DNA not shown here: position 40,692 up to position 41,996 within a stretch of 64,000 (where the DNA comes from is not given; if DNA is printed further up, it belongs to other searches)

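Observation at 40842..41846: Orphan fliM: a full-length flagellar switch gene with no other flagellar gene in 64 kb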

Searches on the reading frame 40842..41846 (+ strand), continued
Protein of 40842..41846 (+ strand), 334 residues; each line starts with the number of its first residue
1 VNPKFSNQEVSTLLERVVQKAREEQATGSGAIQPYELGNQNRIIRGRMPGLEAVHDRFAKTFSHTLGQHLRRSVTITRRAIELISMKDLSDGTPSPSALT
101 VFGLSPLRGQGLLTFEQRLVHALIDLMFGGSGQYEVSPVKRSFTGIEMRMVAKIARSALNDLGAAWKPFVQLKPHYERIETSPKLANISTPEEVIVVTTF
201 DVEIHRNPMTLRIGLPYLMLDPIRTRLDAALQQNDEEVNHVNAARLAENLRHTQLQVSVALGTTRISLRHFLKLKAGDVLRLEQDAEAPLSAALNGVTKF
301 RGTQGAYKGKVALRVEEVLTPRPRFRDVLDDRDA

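Call 30: find_encoding_contigs(protein=P0222, flank=10000, max_places=1)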
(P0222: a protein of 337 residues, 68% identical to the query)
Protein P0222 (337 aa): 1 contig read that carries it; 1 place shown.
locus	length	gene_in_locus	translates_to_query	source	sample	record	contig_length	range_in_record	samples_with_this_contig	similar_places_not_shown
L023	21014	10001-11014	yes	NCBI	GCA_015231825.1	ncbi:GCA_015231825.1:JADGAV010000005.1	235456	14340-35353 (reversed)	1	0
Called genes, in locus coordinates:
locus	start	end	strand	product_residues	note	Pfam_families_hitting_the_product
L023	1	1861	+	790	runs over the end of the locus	PF00989:PAS, PF13188:PAS_8 (weak), PF08447:PAS_3, PF13426:PAS_9, PF08447:PAS_3 (weak), PF13426:PAS_9, PF02518:HATPase_c, PF00072:Response_reg, +1 more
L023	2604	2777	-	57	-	-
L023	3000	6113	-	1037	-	PF00873:ACR_tran, PF03176:MMPL (faint)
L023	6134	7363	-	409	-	PF25944:Beta-barrel_RND (weak), PF25954:Beta-barrel_RND_2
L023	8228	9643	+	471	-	-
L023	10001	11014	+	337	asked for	PF03448:MgtE_N (faint), PF14842:FliG_N, PF14841:FliG_M, PF01706:FliG_C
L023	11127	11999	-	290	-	PF00892:EamA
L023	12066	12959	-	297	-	PF00892:EamA, PF03151:TPT (faint), PF00892:EamA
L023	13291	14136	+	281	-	PF00106:adh_short, PF08659:KR, PF23441:SDR, PF13561:adh_short_C2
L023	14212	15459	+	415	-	PF13347:MFS_2 (weak), PF05977:MFS_3, PF07690:MFS_1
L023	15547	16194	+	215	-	PF00106:adh_short, PF01370:Epimerase, PF04321:RmlD_sub_bind (weak), PF13460:NAD_binding_10, PF13561:adh_short_C2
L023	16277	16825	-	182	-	PF01872:RibD_C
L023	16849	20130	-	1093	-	PF00672:HAMP, PF00989:PAS, PF13188:PAS_8 (weak), PF13426:PAS_9, PF08448:PAS_4, PF00512:HisKA, PF02518:HATPase_c, PF00072:Response_reg, +1 more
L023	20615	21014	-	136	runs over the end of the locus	PF06108:DUF952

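Call 31: find_encoding_contigs(protein=P0234, flank=10000, max_places=1)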
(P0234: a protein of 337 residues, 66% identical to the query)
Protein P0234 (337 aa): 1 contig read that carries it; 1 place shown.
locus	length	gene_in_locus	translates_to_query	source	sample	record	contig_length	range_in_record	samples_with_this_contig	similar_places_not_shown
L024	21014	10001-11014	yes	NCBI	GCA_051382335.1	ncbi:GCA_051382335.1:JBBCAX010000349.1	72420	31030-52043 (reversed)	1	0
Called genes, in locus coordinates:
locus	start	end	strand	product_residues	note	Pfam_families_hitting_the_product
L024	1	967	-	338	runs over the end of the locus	-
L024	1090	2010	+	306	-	-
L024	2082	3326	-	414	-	PF00109:ketoacyl-synt, PF02801:Ketoacyl-synt_C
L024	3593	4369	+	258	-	PF03372:Exo_endo_phos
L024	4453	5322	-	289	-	PF03446:NAD_binding_2, PF02153:PDH_N, PF20463:PDH_C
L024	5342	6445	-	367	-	PF07549:Sec_GG, PF02355:SecD_SecF_C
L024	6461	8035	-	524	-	PF07549:Sec_GG (faint), PF21760:SecD_1st, PF22599:SecDF_P1_head, PF00873:ACR_tran (weak), PF02355:SecD_SecF_C, PF03176:MMPL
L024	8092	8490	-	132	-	PF02699:YajC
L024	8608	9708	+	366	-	-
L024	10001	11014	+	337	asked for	PF03448:MgtE_N (faint), PF14842:FliG_N, PF14841:FliG_M, PF01706:FliG_C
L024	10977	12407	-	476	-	PF03772:Competence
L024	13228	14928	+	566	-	-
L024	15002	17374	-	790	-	PF00912:Transgly, PF00905:Transpeptidase, PF06832:BiPBP_C (weak)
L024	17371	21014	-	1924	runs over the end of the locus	PF01835:MG2, PF07703:A2M_BRD, PF00207:A2M, PF07678:TED_complement (weak), PF17973:bMG10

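Call 36: find_encoding_contigs(protein=P0102, flank=8000, max_places=1)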
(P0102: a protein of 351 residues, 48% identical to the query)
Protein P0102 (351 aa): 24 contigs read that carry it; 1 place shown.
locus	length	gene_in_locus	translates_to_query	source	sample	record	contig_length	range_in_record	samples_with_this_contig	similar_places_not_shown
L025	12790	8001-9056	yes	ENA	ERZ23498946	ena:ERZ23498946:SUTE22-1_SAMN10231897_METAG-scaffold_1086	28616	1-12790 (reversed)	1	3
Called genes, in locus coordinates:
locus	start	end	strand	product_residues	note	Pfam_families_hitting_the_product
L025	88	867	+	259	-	PF01261:AP_endonuc_2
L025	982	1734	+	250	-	PF00106:adh_short, PF08659:KR, PF13561:adh_short_C2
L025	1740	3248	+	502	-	PF04295:GD_AH_second, PF20629:GD_AH_C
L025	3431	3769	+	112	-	PF00543:P-II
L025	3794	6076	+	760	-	PF13185:GAF_2, PF01590:GAF, PF13492:GAF_3, PF05524:PEP-utilisers_N, PF00391:PEP-utilizers, PF02896:PEP-utilizers_C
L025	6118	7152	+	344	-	PF21694:DNA_pol3_delta_C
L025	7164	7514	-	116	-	PF06291:Lambda_Bor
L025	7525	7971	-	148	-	PF00293:NUDIX, PF14815:NUDIX_4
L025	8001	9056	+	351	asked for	PF02154:FliM, PF01052:FliMN_C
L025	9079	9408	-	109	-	PF00216:Bac_DNA_binding, PF18175:HU-CCDC81_bac_2 (weak)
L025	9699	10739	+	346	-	PF00022:Actin, PF06723:MreB_Mbl, PF11104:PilM_2 (faint), PF00012:HSP70, PF14450:FtsA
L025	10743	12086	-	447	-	PF03917:GSH_synth_ATP, PF03199:GSH_synthase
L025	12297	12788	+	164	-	?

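Call 37: find_encoding_contigs(protein=P0098, flank=8000, max_places=1)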
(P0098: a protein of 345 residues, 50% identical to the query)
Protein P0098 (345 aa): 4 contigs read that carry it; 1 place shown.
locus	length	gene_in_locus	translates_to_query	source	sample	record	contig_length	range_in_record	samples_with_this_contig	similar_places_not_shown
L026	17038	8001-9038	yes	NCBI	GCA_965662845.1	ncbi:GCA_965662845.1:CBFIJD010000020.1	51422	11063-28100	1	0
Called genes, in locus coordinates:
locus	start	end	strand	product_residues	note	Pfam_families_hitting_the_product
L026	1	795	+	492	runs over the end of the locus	-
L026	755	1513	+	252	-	-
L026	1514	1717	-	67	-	PF20661:SutA-RBD (weak)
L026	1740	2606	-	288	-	-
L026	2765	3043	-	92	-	PF00216:Bac_DNA_binding, PF18291:HU-HIG (weak)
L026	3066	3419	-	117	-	-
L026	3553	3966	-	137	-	PF01219:DAGK_prokar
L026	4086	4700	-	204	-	-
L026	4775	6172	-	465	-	-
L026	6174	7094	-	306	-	PF00072:Response_reg, PF13581:HATPase_c_2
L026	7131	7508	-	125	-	PF06291:Lambda_Bor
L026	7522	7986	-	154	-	PF00293:NUDIX, PF14815:NUDIX_4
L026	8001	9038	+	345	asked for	PF02154:FliM, PF01052:FliMN_C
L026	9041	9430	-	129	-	PF00216:Bac_DNA_binding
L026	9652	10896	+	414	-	PF02441:Flavoprotein, PF04127:DFP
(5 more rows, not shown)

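Call 47: search_protein_families(library=pfam, proteins=[L023:8228-9643:+, L024:8608-9708:+, L022:11274-11474:+, L024:13228-14928:+, L021:5637-6026:+], max_evalue=1)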
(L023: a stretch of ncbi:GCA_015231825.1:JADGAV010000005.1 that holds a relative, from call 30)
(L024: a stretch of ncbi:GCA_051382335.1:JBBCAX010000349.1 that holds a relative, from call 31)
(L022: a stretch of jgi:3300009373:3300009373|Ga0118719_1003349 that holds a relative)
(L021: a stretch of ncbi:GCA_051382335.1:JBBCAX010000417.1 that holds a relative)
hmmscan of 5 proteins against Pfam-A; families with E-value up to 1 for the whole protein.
L023:8228-9643:+ (471 aa): 1 family
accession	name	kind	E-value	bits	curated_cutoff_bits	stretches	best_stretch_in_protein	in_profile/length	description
PF02707.21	MOSP_N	-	0.059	13.6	25.1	1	341-399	3-58/196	Major Outer Sheath Protein N-terminal region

L024:8608-9708:+ (366 aa): 0 families

L022:11274-11474:+ (66 aa): 1 family
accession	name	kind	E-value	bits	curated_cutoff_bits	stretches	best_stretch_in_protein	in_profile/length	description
PF18989.5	DUF5722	-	0.17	11.2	30.5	1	20-54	357-392/393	Family of unknown function (DUF5722)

L024:13228-14928:+ (566 aa): 1 family
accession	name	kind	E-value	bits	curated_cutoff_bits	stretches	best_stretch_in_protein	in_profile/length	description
PF07334.18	IFP_35_N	-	0.35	11.4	23.2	1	69-105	5-43/76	Interferon-induced 35 kDa protein (IFP 35) N-terminus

L021:5637-6026:+ (129 aa): 5 families
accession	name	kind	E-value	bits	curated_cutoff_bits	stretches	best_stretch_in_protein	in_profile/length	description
PF00072.30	Response_reg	-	2.8e-29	101.9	30.2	1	8-120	1-110/111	Response regulator receiver domain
PF08096.16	Bombolitin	-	0.037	14.7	25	1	119-129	2-12/17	Bombolitin family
PF04069.17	OpuAC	-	0.059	13.4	21.2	1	18-75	17-63/257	Substrate binding domain of ABC-type glycine betaine transport system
PF00534.26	Glycos_transf_1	-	0.065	13.2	26.4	1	97-125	129-157/172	Glycosyl transferases group 1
PF13692.12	Glyco_trans_1_4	-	0.13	12.9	27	1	79-125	99-141/142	Glycosyl transferases group 1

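Call 48: list_cluster_members(proteins=[P0001, P0132, P0133, P0147, P0151, P0162, P0208, P0220, P0235, P0239])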
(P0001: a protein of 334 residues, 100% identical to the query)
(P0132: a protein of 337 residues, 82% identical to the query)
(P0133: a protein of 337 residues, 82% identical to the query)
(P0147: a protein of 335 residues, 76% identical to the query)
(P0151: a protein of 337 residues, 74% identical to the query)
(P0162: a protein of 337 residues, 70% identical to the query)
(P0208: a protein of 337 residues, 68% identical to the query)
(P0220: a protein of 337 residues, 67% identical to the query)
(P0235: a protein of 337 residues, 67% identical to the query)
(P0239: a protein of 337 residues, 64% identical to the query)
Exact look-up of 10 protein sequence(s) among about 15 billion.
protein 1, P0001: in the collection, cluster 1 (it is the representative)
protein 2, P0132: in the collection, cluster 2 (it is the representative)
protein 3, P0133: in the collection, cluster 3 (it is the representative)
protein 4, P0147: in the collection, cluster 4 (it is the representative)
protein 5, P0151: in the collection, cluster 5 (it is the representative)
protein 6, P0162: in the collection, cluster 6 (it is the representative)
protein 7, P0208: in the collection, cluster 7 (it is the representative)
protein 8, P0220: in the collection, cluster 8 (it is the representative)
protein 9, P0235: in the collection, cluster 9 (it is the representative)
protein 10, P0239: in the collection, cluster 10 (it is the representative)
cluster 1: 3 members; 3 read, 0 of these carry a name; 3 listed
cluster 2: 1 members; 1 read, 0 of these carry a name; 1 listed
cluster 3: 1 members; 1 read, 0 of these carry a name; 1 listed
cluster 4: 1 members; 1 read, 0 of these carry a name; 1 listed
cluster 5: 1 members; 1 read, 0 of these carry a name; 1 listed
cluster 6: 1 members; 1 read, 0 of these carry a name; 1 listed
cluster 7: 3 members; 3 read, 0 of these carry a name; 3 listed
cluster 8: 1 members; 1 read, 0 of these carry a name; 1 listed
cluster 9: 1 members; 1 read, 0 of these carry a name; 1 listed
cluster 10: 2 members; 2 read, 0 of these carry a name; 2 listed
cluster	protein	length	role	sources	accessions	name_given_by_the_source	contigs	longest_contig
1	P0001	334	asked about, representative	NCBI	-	-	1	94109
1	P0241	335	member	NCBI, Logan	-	-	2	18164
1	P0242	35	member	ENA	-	-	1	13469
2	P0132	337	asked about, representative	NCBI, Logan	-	-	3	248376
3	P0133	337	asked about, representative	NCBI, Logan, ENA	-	-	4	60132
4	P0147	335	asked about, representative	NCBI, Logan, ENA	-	-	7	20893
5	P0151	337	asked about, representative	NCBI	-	-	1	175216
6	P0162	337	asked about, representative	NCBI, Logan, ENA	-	-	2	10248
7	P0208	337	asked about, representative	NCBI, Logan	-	-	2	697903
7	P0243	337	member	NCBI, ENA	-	-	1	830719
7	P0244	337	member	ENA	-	-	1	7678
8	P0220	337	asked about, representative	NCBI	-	-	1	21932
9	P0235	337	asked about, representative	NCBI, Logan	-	-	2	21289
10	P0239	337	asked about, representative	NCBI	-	-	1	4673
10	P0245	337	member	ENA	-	-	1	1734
